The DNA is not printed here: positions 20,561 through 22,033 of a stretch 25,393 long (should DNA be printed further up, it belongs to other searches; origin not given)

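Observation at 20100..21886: Deoxynucleoside-kinase-family gene translationally coupled to a 391-aa uncharacterised (DUF2314-like C-terminus) protein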

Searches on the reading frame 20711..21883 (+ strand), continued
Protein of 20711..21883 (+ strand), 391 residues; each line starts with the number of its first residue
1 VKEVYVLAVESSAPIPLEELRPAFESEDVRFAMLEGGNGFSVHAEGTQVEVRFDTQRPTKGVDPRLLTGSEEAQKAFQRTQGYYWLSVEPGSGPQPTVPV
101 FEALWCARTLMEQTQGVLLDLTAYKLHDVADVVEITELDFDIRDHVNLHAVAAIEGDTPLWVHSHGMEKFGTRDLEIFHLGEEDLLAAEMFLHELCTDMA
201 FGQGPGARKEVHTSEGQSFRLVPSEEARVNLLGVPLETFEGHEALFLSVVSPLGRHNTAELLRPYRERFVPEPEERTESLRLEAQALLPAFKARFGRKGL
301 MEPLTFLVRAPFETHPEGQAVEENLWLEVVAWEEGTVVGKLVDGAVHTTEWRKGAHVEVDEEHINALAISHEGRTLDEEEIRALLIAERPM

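Call 30: search_protein_families(library=pfam, proteins=[P0121, P0127, P0140, P0143, P0145, P0148, P0156, P0158, P0163, P0171], max_evalue=0.1)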
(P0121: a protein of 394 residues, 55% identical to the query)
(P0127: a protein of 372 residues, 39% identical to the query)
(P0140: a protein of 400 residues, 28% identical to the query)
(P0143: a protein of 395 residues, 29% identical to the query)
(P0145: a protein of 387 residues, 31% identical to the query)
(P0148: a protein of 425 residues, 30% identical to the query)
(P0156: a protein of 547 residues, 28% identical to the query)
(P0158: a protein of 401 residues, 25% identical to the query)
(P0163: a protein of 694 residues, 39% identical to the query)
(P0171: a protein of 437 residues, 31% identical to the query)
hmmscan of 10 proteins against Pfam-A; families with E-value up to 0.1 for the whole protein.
P0121 (394 aa): 2 families
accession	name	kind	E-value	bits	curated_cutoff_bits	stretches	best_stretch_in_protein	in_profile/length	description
PF22789.1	DUF4026_C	-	1.2e-05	26.2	27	1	148-194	2-47/114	Protein of unknown function (DUF4026) C-terminal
PF10077.14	DUF2314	-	0.00089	19.8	22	1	306-368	35-95/134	Uncharacterized protein conserved in bacteria (DUF2314)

P0127 (372 aa): 2 families
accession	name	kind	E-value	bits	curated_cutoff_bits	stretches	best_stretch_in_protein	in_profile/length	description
PF22789.1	DUF4026_C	-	1.7e-05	25.7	27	1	139-176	1-41/114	Protein of unknown function (DUF4026) C-terminal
PF10077.14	DUF2314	-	0.00029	21.4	22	1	285-348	35-97/134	Uncharacterized protein conserved in bacteria (DUF2314)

P0140 (400 aa): 2 families
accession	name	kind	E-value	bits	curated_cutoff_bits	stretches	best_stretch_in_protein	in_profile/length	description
PF22789.1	DUF4026_C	-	6.6e-05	23.8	27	1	162-207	2-49/114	Protein of unknown function (DUF4026) C-terminal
PF10077.14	DUF2314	-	0.0017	18.9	22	1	318-392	38-112/134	Uncharacterized protein conserved in bacteria (DUF2314)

P0143 (395 aa): 2 families
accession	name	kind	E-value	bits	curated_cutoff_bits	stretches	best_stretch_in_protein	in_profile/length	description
PF22789.1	DUF4026_C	-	0.00038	21.3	27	1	162-206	2-48/114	Protein of unknown function (DUF4026) C-terminal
PF13464.11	RodZ_C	-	0.075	13.4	23.9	0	330-384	5-58/72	RodZ C-terminal domain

P0145 (387 aa): 3 families
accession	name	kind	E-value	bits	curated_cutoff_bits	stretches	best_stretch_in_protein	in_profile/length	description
PF10077.14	DUF2314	-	0.00013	22.5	22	1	281-339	13-76/134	Uncharacterized protein conserved in bacteria (DUF2314)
PF22789.1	DUF4026_C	-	0.00026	21.9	27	1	150-196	2-51/114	Protein of unknown function (DUF4026) C-terminal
PF14081.11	DUF4262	-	0.00095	19.8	28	1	146-206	7-66/127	Domain of unknown function (DUF4262)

P0148 (425 aa): 4 families
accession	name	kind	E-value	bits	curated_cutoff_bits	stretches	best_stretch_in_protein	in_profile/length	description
PF10077.14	DUF2314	-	1e-10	42.3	22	1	334-419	26-111/134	Uncharacterized protein conserved in bacteria (DUF2314)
PF22789.1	DUF4026_C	-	3.6e-06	27.8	27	1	196-248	3-57/114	Protein of unknown function (DUF4026) C-terminal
PF14081.11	DUF4262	-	0.00041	21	28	1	189-266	5-82/127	Domain of unknown function (DUF4262)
PF14080.11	DUF4261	-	0.024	15.1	27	1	209-249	2-41/77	Domain of unknown function (DUF4261)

P0156 (547 aa): 3 families
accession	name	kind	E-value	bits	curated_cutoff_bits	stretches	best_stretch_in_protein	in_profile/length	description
PF22789.1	DUF4026_C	-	0.0034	18.3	27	1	162-208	11-57/114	Protein of unknown function (DUF4026) C-terminal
PF10008.16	DUF2251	-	0.042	14.6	25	0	487-518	56-89/94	Uncharacterized protein conserved in bacteria (DUF2251)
PF10077.14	DUF2314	-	0.068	13.7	22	0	314-370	43-101/134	Uncharacterized protein conserved in bacteria (DUF2314)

P0158 (401 aa): 1 family
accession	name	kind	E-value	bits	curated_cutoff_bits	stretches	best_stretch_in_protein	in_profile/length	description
PF22789.1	DUF4026_C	-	1.9e-06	28.8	27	1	173-227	2-58/114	Protein of unknown function (DUF4026) C-terminal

P0163 (694 aa): 9 families
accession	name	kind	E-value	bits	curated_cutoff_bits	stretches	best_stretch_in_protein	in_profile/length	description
PF10077.14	DUF2314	-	2e-11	44.6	22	1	588-689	3-110/134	Uncharacterized protein conserved in bacteria (DUF2314)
PF14559.12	TPR_19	-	4.5e-06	27.3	25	1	137-199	5-67/68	Tetratricopeptide repeat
PF22789.1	DUF4026_C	-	0.00014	22.8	27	1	443-486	12-55/114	Protein of unknown function (DUF4026) C-terminal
PF13176.12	TPR_7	-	0.00056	20.3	27.9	1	93-118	3-27/36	Tetratricopeptide repeat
PF13428.12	TPR_14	-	0.0011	19.9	23.5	1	91-129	3-41/44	Tetratricopeptide repeat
PF07719.23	TPR_2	-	0.0083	16.6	27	1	94-121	6-33/34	Tetratricopeptide repeat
PF04733.20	Coatomer_E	-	0.016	15.1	21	1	64-132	176-244/290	Coatomer epsilon subunit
PF25206.1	DUF7836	-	0.02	15.2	26.7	1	1-36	5-39/59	Domain of unknown function (DUF7836)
PF12895.13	ANAPC3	-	0.041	14.6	27.2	0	138-189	4-54/82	Anaphase-promoting complex, cyclosome, subunit 3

P0171 (437 aa): 2 families
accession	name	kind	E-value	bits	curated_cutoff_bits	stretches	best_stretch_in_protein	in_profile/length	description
PF22789.1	DUF4026_C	-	1.2e-11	45.5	27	1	172-268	2-106/114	Protein of unknown function (DUF4026) C-terminal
PF10077.14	DUF2314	-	2.5e-09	37.8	22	1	346-411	37-103/134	Uncharacterized protein conserved in bacteria (DUF2314)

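Call 34: find_homologous_proteins(query=A2, max_evalue=0.00001)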
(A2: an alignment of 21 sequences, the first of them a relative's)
Query A2 (21 sequences) (400 aa, profile of the alignment): 28 proteins with E <= 0.00001 among 8000 candidates.
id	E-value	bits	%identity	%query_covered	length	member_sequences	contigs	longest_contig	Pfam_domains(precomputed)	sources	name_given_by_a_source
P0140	9.9e-102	359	100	100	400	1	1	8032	-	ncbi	-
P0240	5.2e-100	354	98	100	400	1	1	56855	-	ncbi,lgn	-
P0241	3.6e-92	328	87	100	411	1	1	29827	-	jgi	jgi:uncharacterized protein YegJ (DUF2314 family)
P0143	1.4e-91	326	51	98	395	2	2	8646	-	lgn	-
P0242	2.9e-91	325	82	99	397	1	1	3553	-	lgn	-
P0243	8.6e-91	323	78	99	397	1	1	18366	-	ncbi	-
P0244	3.7e-90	321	77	99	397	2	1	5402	-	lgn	-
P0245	4.8e-90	321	79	98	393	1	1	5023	-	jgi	jgi:uncharacterized protein YegJ (DUF2314 family)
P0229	1.0e-89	320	27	26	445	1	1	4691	PF10077.15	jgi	jgi:uncharacterized protein YegJ (DUF2314 family)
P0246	1.8e-89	319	84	99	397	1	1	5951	-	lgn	-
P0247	3.5e-89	318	82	99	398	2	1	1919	PF10077.15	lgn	-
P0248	9.0e-89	317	80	99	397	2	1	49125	-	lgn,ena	-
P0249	5.3e-88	314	79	99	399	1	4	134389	-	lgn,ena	-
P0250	2.8e-87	312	51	98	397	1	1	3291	-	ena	-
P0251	3.4e-85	305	74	99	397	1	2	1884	-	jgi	jgi:uncharacterized protein YegJ (DUF2314 family)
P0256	1.9e-76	276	58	99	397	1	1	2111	PF22789.2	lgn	-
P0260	2.5e-73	266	57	99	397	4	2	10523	PF22789.2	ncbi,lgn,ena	-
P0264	6.8e-68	248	49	98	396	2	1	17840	PF22789.2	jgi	jgi:hypothetical protein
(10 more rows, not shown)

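Call 35: find_encoding_contigs(protein=P0240, flank=6000, max_places=2)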
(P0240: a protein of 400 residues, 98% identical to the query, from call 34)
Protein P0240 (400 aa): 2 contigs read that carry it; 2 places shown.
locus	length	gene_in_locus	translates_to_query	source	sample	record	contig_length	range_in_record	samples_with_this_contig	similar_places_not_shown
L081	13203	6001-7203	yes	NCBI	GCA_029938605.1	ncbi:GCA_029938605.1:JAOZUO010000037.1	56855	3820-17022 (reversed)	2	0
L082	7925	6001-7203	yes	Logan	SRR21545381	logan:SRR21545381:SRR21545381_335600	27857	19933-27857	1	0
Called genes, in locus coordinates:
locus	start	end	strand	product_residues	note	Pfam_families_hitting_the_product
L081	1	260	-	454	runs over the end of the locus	PF01979:Amidohydro_1, PF07969:Amidohydro_3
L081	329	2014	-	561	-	PF01839:FG-GAP (faint), PF13517:FG-GAP_3 (weak)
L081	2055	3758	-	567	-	-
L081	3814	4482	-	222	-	PF01370:Epimerase (weak), PF13460:NAD_binding_10 (weak)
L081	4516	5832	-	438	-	-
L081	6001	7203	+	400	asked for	-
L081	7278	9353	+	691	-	PF02518:HATPase_c, PF13589:HATPase_c_3 (weak), PF09239:Topo-VIb_trans, PF00416:Ribosomal_S13, PF09239:Topo-VIb_trans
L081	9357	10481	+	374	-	PF04406:TP6A_N, PF21180:TOP6A-Spo11_Toprim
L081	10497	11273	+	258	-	PF17746:SfsA_N, PF03749:SfsA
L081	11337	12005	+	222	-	PF02976:MutH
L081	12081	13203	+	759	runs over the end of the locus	PF13948:DUF4215 (weak)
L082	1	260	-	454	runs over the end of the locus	PF01979:Amidohydro_1, PF07969:Amidohydro_3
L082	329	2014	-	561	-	PF01839:FG-GAP (faint), PF13517:FG-GAP_3 (weak)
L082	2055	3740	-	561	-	-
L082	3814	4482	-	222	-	PF01370:Epimerase (weak), PF13460:NAD_binding_10 (weak)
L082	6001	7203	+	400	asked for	-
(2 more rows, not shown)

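Call 36: find_encoding_contigs(protein=P0249, flank=6000, max_places=2)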
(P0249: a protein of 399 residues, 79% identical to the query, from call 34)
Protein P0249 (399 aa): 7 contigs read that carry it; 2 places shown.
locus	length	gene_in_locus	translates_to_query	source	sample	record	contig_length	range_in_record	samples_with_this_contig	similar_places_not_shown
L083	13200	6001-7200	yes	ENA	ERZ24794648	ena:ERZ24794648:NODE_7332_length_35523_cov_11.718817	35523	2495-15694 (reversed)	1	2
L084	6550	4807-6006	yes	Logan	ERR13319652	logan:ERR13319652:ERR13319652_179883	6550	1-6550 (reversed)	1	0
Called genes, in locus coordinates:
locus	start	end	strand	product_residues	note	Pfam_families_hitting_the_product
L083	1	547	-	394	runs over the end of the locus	PF00278:Orn_DAP_Arg_deC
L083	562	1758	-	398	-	PF03435:Sacchrp_dh_NADP, PF16653:Sacchrp_dh_C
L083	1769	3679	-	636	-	PF02784:Orn_Arg_deC_N, PF17810:Arg_decarb_HB, PF17944:Arg_decarbox_C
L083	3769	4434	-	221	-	PF01370:Epimerase (weak), PF13460:NAD_binding_10 (faint)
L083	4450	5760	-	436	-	-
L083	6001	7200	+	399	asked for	-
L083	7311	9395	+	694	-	PF02518:HATPase_c, PF13589:HATPase_c_3 (faint), PF09239:Topo-VIb_trans, PF00416:Ribosomal_S13, PF09239:Topo-VIb_trans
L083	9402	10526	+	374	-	PF04406:TP6A_N, PF21180:TOP6A-Spo11_Toprim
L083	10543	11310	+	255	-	PF17746:SfsA_N, PF03749:SfsA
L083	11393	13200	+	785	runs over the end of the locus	-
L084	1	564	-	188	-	?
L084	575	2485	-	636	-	PF02784:Orn_Arg_deC_N, PF17810:Arg_decarb_HB, PF17944:Arg_decarbox_C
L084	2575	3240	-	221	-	PF01370:Epimerase (weak), PF13460:NAD_binding_10 (faint)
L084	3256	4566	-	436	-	-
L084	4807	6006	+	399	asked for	-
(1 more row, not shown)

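Call 37: find_encoding_contigs(protein=P0264, flank=6000, max_places=2)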
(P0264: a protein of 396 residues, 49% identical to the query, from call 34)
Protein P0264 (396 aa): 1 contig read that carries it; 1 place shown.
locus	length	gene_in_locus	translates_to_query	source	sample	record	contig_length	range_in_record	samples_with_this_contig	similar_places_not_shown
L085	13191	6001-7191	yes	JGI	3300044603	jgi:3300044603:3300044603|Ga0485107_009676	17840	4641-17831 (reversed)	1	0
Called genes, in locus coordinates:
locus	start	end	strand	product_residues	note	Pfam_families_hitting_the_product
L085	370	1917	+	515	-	PF10150:RNase_E_G, PF20833:RNase_E_G_Thio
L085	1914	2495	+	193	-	PF01288:HPPK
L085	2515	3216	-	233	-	-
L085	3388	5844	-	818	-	PF00488:MutS_V, PF20297:MSSS, PF01713:Smr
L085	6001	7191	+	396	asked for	PF22789:DUF4026_C (faint)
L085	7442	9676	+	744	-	PF02518:HATPase_c, PF13589:HATPase_c_3 (weak), PF09239:Topo-VIb_trans, PF00416:Ribosomal_S13 (weak), PF09239:Topo-VIb_trans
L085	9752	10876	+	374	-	PF04406:TP6A_N, PF21180:TOP6A-Spo11_Toprim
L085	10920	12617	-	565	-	PF13229:Beta_helix (weak)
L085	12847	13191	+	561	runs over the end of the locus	-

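Call 43: find_related_loci(query=A4, collection=metagenome_contigs, flank=5000)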
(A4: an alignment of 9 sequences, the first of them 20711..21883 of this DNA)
Query A4 (391 aa) in metagenome_contigs; peptide patterns used: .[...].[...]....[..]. (x = any residue, [..] = any of these).
158 stretches matched a pattern; 142 encode a relative of the query (tblastn E <= 1e-3); the best 80 are kept; 80 distinct loci.
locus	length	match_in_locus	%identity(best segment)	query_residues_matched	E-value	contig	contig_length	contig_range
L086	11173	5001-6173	92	1-391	0e+0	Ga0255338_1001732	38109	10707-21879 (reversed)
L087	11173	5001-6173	90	1-391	0e+0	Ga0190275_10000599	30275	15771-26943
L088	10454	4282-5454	88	1-391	0e+0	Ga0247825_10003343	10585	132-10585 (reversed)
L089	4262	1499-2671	83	1-391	0e+0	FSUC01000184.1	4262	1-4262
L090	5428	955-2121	69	3-391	1e-177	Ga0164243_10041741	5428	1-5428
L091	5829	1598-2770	68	1-391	1e-174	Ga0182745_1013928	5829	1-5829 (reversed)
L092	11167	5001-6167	68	3-391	2e-171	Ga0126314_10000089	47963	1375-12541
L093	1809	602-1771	66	1-391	0e+0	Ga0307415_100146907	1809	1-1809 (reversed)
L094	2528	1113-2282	65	1-391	6e-178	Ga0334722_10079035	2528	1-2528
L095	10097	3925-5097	65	1-390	8e-166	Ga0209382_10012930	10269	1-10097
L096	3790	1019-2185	65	1-390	6e-172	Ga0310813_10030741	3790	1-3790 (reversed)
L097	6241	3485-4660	64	1-391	3e-164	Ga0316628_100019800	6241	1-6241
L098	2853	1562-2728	64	1-390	6e-173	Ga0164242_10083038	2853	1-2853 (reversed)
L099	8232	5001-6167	64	1-390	1e-162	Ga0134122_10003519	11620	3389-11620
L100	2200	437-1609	60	1-391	3e-168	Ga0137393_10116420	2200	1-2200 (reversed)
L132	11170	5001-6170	57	1-391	4e-148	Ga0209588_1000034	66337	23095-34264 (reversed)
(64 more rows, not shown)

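Call 46: search_protein_families(library=pfam, proteins=[L132:4266-4931:+, L132:4050-4850:-, L132:4210-5028:-, L132:6185-8644:-, L132:8784-10304:-], max_evalue=0.001)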
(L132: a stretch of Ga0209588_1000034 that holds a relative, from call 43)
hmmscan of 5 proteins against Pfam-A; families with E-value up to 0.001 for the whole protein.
L132:4266-4931:+ (222 aa): 0 families

L132:4050-4850:- (266 aa): 13 families
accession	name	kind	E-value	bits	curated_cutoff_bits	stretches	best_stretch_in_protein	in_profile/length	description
PF13432.12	TPR_16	-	1.4e-14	54.6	32.7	2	30-93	2-65/65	Tetratricopeptide repeat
PF07719.23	TPR_2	-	5.4e-13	48.4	27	0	65-92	7-34/34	Tetratricopeptide repeat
PF14559.12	TPR_19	-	3.5e-12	46.9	25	1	82-132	14-65/68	Tetratricopeptide repeat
PF13428.12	TPR_14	-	8.2e-12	45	23.5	0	64-103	6-44/44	Tetratricopeptide repeat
PF13181.12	TPR_8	-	4e-09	36.4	25.7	0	65-92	7-34/34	Tetratricopeptide repeat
PF09976.15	TPR_21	-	1.1e-08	35.5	25.5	1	33-93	121-180/193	Tetratricopeptide repeat-like domain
PF00515.34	TPR_1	-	1.1e-08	35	27.8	0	31-53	7-29/34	Tetratricopeptide repeat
PF13424.12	TPR_12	-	2.1e-07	31.5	30.1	0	160-230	5-76/77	Tetratricopeptide repeat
PF13431.12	TPR_17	-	2.6e-07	30.8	24.4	0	120-144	5-29/34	Tetratricopeptide repeat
PF13174.12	TPR_6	-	4.3e-07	30.6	26.3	0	167-198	2-33/33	Tetratricopeptide repeat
PF13414.12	TPR_11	-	6.6e-07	29.4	26.8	0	32-56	1-25/42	TPR repeat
PF25062.1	ARM_TT21_N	-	3.4e-05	24.1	40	1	31-139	106-213/222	Tetratricopeptide repeat protein 21 N-terminal ARM repeat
PF25064.1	ARM_TT21_5th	-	6.6e-05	23.6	27.8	1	96-186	3-93/117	TT21 fifth ARM repeats domain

L132:4210-5028:- (272 aa): 0 families

L132:6185-8644:- (819 aa): 4 families
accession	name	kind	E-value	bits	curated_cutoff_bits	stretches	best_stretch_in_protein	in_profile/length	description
PF01464.25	SLT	-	1.2e-25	89.8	21.3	1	655-764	4-111/117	Transglycosylase SLT domain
PF13432.12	TPR_16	-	2.7e-06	28.2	32.7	0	438-499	6-64/65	Tetratricopeptide repeat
PF13428.12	TPR_14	-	0.00026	21.8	23.5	0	231-267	2-38/44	Tetratricopeptide repeat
PF14559.12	TPR_19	-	0.00035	21.3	25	0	208-265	5-60/68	Tetratricopeptide repeat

L132:8784-10304:- (506 aa): 1 family
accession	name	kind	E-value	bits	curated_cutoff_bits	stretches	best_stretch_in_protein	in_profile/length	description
PF00188.32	CAP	-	4.2e-20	73.2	21.1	1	249-353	1-105/117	Cysteine-rich secretory protein family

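Call 47: find_encoding_contigs(protein=P0127, flank=6000, max_places=3)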
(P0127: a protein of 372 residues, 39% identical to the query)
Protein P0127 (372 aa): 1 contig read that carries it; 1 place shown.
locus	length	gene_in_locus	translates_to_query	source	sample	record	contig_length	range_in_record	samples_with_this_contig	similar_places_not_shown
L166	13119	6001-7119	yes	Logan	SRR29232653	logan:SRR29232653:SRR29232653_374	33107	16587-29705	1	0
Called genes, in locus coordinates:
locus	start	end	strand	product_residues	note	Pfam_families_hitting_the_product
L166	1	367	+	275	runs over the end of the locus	PF13174:TPR_6 (faint)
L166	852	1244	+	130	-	PF00416:Ribosomal_S13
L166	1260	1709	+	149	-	-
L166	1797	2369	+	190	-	PF00163:Ribosomal_S4, PF01479:S4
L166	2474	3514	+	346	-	PF01193:RNA_pol_L, PF01000:RNA_pol_A_bac, PF03118:RNA_pol_A_CTD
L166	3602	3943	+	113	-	PF01196:Ribosomal_L17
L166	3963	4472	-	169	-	-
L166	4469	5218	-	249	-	PF01553:Acyltransferase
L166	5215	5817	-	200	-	PF12895:ANAPC3 (faint), PF14559:TPR_19 (faint)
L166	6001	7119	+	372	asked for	PF22789:DUF4026_C (faint)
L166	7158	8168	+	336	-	PF08544:GHMP_kinases_C (weak)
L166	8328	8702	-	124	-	PF00111:Fer2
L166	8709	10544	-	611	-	PF00012:HSP70, PF06723:MreB_Mbl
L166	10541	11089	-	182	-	PF00226:DnaJ, PF07743:HSCB_C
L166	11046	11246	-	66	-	PF01521:Fe-S_biosyn (weak)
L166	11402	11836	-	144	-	PF01592:NifU_N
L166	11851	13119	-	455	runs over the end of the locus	PF00266:Aminotran_5, PF01041:DegT_DnrJ_EryC1 (weak)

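Call 48: find_encoding_contigs(protein=P0145, flank=6000, max_places=3)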
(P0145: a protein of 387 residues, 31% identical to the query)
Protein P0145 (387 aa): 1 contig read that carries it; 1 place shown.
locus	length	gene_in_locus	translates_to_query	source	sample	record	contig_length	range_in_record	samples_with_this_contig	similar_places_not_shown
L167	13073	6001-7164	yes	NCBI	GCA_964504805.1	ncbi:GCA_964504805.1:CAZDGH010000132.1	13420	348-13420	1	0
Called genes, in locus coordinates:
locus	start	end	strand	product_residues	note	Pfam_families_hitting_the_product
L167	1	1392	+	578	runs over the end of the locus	?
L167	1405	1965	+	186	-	PF02830:V4R (faint)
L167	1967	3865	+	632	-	PF21138:SMUBP-2_HCS1_1B (weak), PF13191:AAA_16 (weak), PF01443:Viral_helicase1 (faint), PF13086:AAA_11, PF13245:AAA_19 (weak), PF13604:AAA_30, PF05127:NAT10_TcmA_helicase (faint), PF13087:AAA_12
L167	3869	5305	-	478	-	PF22458:RsmF-B_ferredox, PF01189:Methyltr_RsmB-F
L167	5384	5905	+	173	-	PF00578:AhpC-TSA, PF08534:Redoxin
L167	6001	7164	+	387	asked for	-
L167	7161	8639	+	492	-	PF01841:Transglut_core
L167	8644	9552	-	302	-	PF03747:ADP_ribosyl_GH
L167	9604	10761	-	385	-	PF00581:Rhodanese, PF00899:ThiF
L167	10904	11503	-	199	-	-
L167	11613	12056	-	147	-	-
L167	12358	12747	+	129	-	PF01521:Fe-S_biosyn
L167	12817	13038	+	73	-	-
